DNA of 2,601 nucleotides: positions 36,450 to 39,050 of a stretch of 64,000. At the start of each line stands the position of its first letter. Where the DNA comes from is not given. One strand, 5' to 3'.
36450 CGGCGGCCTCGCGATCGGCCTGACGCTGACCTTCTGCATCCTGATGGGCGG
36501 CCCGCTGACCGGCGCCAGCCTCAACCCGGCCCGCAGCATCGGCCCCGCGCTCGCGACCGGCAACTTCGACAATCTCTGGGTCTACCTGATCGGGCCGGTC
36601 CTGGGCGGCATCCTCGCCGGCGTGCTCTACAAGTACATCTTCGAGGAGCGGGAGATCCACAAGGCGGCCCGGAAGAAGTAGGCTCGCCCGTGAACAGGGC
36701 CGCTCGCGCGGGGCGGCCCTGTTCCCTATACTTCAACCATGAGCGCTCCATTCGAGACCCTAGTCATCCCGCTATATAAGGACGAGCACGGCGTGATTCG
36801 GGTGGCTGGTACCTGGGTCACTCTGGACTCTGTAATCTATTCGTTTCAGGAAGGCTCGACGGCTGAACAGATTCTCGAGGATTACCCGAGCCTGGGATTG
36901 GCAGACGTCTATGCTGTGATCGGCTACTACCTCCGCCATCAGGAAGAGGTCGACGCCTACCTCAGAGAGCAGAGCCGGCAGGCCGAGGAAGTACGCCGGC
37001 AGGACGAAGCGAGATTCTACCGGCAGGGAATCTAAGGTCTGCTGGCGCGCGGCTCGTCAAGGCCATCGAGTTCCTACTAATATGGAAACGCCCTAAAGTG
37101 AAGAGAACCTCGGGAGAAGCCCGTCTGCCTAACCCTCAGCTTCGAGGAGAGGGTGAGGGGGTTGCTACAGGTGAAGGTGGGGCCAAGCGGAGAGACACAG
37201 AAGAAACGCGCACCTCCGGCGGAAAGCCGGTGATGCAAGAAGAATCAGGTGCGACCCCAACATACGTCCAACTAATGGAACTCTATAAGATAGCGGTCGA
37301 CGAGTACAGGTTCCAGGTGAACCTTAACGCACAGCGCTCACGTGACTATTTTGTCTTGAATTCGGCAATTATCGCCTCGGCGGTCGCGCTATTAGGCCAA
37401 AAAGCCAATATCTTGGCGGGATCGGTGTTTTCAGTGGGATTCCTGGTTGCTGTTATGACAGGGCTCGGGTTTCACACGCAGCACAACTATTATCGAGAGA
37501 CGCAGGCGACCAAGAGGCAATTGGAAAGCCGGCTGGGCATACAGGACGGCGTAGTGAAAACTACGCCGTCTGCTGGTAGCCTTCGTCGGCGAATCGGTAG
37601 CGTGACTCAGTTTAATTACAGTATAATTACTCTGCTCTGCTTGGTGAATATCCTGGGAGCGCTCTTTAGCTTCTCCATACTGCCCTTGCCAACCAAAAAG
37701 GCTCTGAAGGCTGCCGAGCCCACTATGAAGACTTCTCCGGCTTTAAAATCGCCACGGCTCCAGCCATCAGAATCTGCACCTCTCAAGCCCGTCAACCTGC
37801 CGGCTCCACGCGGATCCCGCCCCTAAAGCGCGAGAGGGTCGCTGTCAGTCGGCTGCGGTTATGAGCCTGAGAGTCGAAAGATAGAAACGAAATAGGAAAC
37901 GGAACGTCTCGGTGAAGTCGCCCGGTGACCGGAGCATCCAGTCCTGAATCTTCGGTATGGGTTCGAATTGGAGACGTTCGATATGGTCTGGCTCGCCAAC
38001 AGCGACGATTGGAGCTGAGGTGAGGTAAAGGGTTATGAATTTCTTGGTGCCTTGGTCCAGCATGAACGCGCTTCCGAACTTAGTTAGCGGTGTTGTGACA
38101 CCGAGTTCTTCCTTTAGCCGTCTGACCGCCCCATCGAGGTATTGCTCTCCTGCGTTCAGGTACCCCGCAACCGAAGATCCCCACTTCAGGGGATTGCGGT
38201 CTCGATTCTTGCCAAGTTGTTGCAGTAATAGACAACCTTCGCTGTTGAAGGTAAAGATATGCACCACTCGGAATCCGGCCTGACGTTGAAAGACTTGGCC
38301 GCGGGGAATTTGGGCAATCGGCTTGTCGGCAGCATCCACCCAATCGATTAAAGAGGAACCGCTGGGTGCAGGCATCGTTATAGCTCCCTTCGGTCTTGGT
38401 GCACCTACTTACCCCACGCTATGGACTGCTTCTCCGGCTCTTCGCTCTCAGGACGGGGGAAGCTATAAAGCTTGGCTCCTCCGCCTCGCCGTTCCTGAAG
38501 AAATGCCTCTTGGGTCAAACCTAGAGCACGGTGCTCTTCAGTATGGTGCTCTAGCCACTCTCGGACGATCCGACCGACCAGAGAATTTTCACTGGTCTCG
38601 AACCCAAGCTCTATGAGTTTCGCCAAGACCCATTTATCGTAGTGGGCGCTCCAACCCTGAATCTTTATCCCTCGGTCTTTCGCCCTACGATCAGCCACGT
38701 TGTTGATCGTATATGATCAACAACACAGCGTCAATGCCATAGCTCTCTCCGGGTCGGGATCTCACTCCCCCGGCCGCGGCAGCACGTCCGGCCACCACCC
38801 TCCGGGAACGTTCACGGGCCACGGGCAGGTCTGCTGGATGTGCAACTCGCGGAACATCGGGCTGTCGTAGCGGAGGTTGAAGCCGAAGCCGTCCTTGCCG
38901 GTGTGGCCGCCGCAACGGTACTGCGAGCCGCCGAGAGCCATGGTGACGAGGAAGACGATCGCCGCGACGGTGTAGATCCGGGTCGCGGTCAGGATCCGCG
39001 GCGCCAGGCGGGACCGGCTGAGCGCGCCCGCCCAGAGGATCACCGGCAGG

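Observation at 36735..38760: ~2-kb low-GC island: DUF433 protein, 3-TM membrane protein, and an RHH-NUDIX pair behind a perfect palindrome; candidate novel toxin-antitoxin/defence module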

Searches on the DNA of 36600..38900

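Call 92: search_rna_families(source=window, start=36600, end=38900, threshold=evalue, max_evalue=1)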
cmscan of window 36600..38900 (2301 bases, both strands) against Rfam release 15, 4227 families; matches with E-value up to 1: 0.
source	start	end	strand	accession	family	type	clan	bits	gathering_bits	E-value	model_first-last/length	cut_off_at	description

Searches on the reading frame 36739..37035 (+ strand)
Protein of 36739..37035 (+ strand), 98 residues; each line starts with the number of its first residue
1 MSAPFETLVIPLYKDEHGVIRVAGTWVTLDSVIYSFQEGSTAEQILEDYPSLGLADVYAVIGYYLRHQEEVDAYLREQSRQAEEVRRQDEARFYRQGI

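Call 4: search_protein_families(library=pfam, proteins=[window:36739-37035:+], max_evalue=0.1)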
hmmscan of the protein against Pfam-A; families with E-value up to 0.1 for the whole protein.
window:36739-37035:+ (98 aa): 2 families
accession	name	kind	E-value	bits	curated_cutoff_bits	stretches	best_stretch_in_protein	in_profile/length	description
PF04255.20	DUF433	-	1.3e-10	41.4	23.6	1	17-64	9-56/56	Protein of unknown function (DUF433)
PF21980.2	MksE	-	0.039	14.8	27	1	46-88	29-69/163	Condensin complex protein MksE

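Call 5: search_protein_families(library=padloc, proteins=[window:36739-37035:+], max_evalue=0.1)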
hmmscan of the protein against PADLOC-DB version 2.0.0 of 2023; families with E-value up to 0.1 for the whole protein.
window:36739-37035:+ (98 aa): 0 families

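Call 6: search_protein_families(library=ncbifam, proteins=[window:36739-37035:+], max_evalue=0.1)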
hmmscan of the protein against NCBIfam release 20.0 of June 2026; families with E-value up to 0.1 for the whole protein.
window:36739-37035:+ (98 aa): 1 family
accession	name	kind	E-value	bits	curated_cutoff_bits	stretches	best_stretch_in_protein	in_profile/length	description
TIGR00050.1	rRNA_methyl_1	subfamily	0.046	13.6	167.15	1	46-83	134-171/233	TrmJ/YjtD family RNA methyltransferase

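Call 8: find_encoding_contigs(protein=window:36739-37035:+, flank=10000, max_places=10)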
Protein window:36739-37035:+ (98 aa): 5 contigs read that carry it; 4 places shown.
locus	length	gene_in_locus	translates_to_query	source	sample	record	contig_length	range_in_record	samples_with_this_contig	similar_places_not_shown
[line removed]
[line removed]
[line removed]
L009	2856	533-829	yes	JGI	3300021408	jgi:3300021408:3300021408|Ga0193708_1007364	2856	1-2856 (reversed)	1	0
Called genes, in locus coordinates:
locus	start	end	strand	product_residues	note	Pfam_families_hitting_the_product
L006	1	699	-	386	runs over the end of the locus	PF01053:Cys_Met_Meta_PP, PF00155:Aminotran_1_2 (weak), PF00266:Aminotran_5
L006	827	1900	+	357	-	PF01008:IF-2B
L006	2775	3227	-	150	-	-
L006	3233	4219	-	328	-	PF01207:Dus, PF01180:DHO_dh (faint), PF01070:FMN_dh (weak)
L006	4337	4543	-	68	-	PF00313:CSD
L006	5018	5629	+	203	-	PF04337:DUF480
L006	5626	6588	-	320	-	PF00586:AIRS, PF02769:AIRS_C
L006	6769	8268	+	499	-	PF00561:Abhydrolase_1, PF08386:Abhydrolase_4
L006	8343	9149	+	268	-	PF00106:adh_short, PF08659:KR, PF13561:adh_short_C2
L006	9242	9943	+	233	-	PF00230:MIP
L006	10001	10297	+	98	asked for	PF04255:DUF433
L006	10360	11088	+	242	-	PF24838:8xMP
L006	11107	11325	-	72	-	-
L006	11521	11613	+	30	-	-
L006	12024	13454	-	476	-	-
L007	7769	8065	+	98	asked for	PF04255:DUF433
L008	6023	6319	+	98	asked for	PF04255:DUF433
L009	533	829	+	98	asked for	PF04255:DUF433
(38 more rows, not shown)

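Call 106: search_protein_families(library=phrogs, proteins=[window:36739-37035:+], max_evalue=0.001)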
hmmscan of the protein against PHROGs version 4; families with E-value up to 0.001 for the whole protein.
window:36739-37035:+ (98 aa): 1 family
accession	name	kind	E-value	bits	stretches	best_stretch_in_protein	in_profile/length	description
phrog_11928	-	unknown function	1.2e-06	29.2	1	20-65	18-63/74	-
